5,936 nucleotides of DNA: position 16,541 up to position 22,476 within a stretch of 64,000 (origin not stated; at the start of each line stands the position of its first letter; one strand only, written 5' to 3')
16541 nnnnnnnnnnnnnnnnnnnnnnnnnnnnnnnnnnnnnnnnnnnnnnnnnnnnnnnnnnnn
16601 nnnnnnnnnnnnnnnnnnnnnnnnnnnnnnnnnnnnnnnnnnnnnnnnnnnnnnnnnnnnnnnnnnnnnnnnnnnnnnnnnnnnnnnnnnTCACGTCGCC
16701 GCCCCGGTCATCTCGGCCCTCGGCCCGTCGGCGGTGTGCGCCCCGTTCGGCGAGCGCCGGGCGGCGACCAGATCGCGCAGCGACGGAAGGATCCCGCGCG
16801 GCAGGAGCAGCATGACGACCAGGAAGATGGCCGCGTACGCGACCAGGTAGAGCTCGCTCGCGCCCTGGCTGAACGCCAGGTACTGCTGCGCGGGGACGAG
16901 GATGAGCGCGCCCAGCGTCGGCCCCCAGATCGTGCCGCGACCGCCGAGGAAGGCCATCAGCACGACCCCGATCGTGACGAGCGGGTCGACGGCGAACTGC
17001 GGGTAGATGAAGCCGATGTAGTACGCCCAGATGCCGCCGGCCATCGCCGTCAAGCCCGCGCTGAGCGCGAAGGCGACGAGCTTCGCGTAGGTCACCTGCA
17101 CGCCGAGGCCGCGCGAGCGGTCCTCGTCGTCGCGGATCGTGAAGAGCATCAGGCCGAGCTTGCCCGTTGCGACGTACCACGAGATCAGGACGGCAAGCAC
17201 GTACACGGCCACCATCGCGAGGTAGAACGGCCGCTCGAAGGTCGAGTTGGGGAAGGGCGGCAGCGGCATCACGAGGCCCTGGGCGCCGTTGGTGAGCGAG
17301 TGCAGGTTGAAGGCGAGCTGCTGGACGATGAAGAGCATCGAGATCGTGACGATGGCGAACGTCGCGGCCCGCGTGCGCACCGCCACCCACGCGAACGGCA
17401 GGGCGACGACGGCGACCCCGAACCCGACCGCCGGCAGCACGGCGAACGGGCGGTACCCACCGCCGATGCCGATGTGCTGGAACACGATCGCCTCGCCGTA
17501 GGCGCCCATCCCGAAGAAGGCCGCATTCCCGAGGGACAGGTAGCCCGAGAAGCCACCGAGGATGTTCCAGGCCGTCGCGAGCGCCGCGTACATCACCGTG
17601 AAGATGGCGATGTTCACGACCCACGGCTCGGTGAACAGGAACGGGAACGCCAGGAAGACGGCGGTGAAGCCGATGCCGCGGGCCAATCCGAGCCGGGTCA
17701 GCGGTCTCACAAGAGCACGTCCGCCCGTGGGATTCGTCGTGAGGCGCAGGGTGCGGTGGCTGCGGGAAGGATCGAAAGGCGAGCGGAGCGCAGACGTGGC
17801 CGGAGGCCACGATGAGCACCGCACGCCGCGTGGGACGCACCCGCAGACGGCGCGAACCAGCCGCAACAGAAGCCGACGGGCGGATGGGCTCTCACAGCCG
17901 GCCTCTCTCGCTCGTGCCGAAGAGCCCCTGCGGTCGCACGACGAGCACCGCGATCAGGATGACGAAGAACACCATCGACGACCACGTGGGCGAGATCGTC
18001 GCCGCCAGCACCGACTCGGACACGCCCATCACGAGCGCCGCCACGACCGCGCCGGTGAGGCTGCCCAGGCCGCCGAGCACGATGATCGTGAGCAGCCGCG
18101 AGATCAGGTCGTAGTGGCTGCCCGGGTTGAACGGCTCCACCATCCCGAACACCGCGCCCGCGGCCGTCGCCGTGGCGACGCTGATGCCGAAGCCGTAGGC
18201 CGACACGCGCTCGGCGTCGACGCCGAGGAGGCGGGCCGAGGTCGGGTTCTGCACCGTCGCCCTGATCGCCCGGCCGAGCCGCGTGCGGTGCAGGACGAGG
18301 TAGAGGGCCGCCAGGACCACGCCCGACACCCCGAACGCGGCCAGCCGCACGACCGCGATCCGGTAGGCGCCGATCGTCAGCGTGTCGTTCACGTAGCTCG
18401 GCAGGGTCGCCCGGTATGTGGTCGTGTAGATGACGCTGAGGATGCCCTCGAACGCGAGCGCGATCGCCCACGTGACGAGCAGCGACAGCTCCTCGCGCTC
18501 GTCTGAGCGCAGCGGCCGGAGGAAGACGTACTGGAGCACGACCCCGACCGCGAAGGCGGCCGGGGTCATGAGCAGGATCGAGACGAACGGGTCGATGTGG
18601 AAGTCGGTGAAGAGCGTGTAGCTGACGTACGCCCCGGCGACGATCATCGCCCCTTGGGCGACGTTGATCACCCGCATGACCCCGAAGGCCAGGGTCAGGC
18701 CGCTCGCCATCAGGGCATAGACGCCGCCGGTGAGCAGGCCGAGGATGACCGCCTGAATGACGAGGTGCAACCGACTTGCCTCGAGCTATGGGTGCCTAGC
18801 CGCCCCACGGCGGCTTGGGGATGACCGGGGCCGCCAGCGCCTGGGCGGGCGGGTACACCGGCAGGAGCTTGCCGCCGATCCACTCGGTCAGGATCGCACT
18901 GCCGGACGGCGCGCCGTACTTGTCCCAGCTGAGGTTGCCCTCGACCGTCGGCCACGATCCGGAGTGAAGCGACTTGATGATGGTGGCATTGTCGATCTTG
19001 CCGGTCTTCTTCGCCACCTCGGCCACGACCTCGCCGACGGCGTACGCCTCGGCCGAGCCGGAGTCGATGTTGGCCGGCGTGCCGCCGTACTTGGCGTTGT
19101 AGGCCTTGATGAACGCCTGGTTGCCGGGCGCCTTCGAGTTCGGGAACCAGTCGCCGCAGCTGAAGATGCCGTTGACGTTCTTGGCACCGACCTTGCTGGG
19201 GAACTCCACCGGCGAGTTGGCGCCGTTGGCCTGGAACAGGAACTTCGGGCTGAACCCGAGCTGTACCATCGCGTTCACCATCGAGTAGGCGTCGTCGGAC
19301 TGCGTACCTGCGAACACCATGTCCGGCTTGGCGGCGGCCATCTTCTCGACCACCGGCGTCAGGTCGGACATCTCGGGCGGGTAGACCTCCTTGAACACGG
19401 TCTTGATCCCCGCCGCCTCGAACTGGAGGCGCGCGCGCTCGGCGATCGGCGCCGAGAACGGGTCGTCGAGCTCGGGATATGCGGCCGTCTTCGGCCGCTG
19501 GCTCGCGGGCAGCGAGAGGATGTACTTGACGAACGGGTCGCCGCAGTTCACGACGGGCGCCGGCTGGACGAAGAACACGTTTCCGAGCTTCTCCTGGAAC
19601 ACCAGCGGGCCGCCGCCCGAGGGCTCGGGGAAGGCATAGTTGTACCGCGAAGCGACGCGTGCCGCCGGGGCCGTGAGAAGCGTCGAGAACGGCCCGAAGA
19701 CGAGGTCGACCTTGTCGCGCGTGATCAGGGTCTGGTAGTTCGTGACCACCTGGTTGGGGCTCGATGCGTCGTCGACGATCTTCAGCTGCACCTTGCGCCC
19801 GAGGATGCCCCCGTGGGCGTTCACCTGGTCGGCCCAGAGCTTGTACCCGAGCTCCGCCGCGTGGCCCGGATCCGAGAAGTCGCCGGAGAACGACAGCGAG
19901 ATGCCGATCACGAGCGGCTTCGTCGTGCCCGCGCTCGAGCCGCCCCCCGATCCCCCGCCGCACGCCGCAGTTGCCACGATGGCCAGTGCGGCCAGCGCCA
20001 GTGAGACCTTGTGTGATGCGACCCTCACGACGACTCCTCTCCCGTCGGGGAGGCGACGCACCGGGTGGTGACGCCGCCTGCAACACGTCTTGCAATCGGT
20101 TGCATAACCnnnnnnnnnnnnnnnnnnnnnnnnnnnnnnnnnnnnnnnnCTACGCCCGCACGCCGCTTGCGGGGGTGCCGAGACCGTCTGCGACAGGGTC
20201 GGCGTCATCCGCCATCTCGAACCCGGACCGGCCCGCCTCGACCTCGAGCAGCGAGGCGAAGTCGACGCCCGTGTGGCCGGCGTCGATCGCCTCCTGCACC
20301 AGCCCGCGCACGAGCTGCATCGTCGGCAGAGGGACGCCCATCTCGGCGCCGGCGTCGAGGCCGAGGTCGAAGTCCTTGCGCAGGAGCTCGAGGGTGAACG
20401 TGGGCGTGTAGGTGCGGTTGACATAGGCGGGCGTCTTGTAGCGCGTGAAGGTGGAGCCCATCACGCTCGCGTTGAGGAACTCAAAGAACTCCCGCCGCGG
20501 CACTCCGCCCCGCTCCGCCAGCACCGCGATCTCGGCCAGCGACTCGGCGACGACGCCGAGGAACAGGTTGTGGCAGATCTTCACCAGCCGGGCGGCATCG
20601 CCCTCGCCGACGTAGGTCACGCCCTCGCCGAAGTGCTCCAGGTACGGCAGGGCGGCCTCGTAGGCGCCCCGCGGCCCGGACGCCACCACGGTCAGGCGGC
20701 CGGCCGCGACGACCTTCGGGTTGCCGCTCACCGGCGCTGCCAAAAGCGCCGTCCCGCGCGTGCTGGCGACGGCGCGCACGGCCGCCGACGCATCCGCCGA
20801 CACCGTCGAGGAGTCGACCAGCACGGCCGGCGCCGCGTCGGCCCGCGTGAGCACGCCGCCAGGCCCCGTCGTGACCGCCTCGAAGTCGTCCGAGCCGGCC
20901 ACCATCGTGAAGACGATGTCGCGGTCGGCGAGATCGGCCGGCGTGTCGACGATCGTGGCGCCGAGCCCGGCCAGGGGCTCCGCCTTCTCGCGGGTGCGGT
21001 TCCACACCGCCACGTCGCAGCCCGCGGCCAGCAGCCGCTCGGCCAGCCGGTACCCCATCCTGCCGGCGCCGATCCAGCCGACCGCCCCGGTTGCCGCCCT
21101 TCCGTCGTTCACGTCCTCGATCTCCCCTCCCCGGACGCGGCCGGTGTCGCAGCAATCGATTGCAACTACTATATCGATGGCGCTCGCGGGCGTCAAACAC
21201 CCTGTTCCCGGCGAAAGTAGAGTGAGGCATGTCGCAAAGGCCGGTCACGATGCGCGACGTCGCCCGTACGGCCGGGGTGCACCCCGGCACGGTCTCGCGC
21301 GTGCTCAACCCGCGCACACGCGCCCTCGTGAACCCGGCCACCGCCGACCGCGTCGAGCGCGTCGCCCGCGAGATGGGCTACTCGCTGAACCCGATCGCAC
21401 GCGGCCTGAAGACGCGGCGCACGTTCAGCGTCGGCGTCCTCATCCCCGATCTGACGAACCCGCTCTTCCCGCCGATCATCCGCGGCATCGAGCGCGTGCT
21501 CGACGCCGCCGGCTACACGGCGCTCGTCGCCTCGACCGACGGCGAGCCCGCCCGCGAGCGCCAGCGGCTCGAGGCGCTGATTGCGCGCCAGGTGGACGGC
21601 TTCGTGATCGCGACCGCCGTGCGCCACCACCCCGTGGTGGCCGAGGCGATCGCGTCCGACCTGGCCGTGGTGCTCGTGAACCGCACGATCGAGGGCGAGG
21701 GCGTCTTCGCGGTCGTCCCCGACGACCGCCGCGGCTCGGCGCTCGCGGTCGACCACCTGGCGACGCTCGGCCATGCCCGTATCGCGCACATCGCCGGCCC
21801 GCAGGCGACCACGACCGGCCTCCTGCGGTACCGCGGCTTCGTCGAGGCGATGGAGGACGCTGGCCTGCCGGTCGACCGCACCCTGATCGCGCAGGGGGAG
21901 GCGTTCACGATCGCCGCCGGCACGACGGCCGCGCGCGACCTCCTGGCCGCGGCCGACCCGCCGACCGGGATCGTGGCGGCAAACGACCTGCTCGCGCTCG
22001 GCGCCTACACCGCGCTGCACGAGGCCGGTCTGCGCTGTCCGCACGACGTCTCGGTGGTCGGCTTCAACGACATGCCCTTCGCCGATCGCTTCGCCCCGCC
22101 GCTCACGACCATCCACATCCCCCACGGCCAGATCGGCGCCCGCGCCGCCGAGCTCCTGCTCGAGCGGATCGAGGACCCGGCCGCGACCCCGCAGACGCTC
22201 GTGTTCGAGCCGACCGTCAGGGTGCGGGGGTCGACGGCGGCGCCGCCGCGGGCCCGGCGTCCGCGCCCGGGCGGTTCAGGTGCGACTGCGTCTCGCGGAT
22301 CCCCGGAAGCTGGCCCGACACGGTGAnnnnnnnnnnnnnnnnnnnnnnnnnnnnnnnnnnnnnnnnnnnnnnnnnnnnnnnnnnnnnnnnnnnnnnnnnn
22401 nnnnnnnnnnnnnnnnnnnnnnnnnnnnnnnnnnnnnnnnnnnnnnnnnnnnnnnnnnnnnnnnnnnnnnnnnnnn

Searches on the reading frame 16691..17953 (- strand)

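Call 7: search_protein_families(library=pfam, proteins=[window:16691-17953:-])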
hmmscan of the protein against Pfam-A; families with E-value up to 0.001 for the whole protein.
window:16691-17953:- (420 aa): 1 family
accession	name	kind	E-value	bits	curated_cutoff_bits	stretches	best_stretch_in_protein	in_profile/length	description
PF02653.21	BPD_transp_2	-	4.8e-28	98.5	26.8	1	113-381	3-269/269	Branched-chain amino acid transport system / permease component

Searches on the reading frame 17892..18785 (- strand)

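Call 7: search_protein_families(library=pfam, proteins=[window:17892-18785:-])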
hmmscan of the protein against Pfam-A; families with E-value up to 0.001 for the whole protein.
window:17892-18785:- (297 aa): 1 family
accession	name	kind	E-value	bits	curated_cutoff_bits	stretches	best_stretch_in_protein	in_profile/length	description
PF02653.21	BPD_transp_2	-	5.2e-36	124.6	26.8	1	16-281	5-269/269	Branched-chain amino acid transport system / permease component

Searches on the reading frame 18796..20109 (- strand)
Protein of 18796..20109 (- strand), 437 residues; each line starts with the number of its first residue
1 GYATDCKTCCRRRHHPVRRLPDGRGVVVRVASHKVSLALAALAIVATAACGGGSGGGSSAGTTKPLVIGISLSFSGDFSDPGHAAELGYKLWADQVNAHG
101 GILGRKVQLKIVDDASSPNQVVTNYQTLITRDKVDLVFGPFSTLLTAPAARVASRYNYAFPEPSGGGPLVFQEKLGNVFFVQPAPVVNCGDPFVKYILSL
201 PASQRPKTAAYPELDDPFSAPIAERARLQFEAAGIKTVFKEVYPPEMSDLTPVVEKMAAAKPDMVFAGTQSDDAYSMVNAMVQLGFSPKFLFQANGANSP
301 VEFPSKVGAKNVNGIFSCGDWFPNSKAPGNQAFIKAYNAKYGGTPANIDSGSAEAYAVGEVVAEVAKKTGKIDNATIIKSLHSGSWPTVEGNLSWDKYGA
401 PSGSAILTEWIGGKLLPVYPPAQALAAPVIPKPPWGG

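Call 7: search_protein_families(library=pfam, proteins=[window:18796-20109:-])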
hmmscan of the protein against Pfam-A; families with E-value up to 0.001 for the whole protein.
window:18796-20109:- (437 aa): 3 families
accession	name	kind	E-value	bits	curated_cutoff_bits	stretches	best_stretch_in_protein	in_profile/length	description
PF13458.12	Peripla_BP_6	-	2.1e-52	179.4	31.7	1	66-413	2-342/343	Periplasmic binding protein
PF13433.12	Peripla_BP_5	-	1.2e-21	77.6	27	1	68-396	3-321/363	Periplasmic binding protein domain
PF01094.35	ANF_receptor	-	1.8e-06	27.7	25.4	1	94-157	11-74/353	Receptor family ligand binding region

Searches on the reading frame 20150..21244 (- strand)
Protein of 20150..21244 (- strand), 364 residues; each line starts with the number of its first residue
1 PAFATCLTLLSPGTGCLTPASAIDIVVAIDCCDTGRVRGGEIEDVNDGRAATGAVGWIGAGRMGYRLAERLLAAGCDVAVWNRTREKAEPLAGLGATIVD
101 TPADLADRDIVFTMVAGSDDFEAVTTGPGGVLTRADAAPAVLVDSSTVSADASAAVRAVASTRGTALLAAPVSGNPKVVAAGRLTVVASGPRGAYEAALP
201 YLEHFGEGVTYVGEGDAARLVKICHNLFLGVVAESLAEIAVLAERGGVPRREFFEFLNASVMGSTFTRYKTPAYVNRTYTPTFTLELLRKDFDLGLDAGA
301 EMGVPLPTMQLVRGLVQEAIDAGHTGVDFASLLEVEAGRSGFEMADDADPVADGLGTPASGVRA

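Call 7: search_protein_families(library=pfam, proteins=[window:20150-21244:-])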
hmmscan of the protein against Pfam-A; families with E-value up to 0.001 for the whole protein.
window:20150-21244:- (364 aa): 7 families
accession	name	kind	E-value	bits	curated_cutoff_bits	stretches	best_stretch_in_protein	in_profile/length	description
PF03446.21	NAD_binding_2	-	1.1e-34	120.2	21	1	55-213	2-161/161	NAD binding domain of 6-phosphogluconate dehydrogenase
PF14833.11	NAD_binding_11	-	7.6e-22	78.3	30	1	218-334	3-120/122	NAD-binding of NADP-dependent 3-hydroxyisobutyrate dehydrogenase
PF02826.25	2-Hacid_dh_C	-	4.8e-07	29.8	25.1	1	51-119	35-103/178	D-isomer specific 2-hydroxyacid dehydrogenase, NAD binding domain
PF01488.26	Shikimate_DH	-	6e-07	30.1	24.3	1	54-116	14-84/138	Shikimate / quinate 5-dehydrogenase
PF03807.23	F420_oxidored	-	2.9e-06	28.2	21.6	1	55-116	2-68/94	NADP oxidoreductase coenzyme F420-dependent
PF21761.2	RedAm-like_C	-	0.0005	20.8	27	0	240-335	27-124/127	NADPH-dependent reductive aminase-like, C-terminal domain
PF02558.23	ApbA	-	0.00059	19.9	22.2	0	58-102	4-47/150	Ketopantoate reductase PanE/ApbA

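Call 42: search_protein_families(library=ncbifam, proteins=[window:20150-21244:-], max_evalue=1e-10)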
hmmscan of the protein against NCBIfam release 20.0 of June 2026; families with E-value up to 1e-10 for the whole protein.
window:20150-21244:- (364 aa): 6 families
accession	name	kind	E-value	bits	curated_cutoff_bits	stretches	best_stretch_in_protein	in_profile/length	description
TIGR01505.1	tartro_sem_red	equivalog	3.1e-44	151.4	340.75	1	55-334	2-281/291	2-hydroxy-3-oxopropionate reductase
NF008592.0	PRK11559.1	equivalog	7.4e-40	137.1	397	1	54-333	4-283/296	2-hydroxy-3-oxopropionate reductase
TIGR01692.1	HIBADH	equivalog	1.4e-39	136.2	291.6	1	57-334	1-285/288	3-hydroxyisobutyrate dehydrogenase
NF043037.1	ThreonDh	equivalog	3.4e-34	118.6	350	1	54-337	4-288/297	L-threonate dehydrogenase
NF012005.0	PRK15461.1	equivalog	1.8e-24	86.4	348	1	54-342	3-292/298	sulfolactaldehyde 3-reductase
NF011633.0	PRK15059.1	equivalog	1.7e-21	76.7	451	1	55-333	3-280/292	2-hydroxy-3-oxopropionate reductase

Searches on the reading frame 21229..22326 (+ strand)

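Call 3: search_protein_families(library=pfam, proteins=[window:21229-22326:+])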
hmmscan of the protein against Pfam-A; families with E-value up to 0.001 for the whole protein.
window:21229-22326:+ (365 aa): 4 families
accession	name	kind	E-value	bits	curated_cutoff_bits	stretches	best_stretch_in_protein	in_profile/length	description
PF13377.12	Peripla_BP_3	-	9.6e-41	140.1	26.5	1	174-336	1-167/167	Periplasmic binding protein-like domain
PF00532.27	Peripla_BP_1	-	1.5e-35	123.5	22.2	1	67-317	3-264/281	Periplasmic binding proteins and sugar binding domain of LacI family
PF13407.12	Peripla_BP_4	-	1.3e-19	71.3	35.1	1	68-281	1-218/258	Periplasmic binding protein domain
PF00356.27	LacI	-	6.5e-12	45.5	27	1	7-52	1-44/46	Bacterial regulatory proteins, lacI family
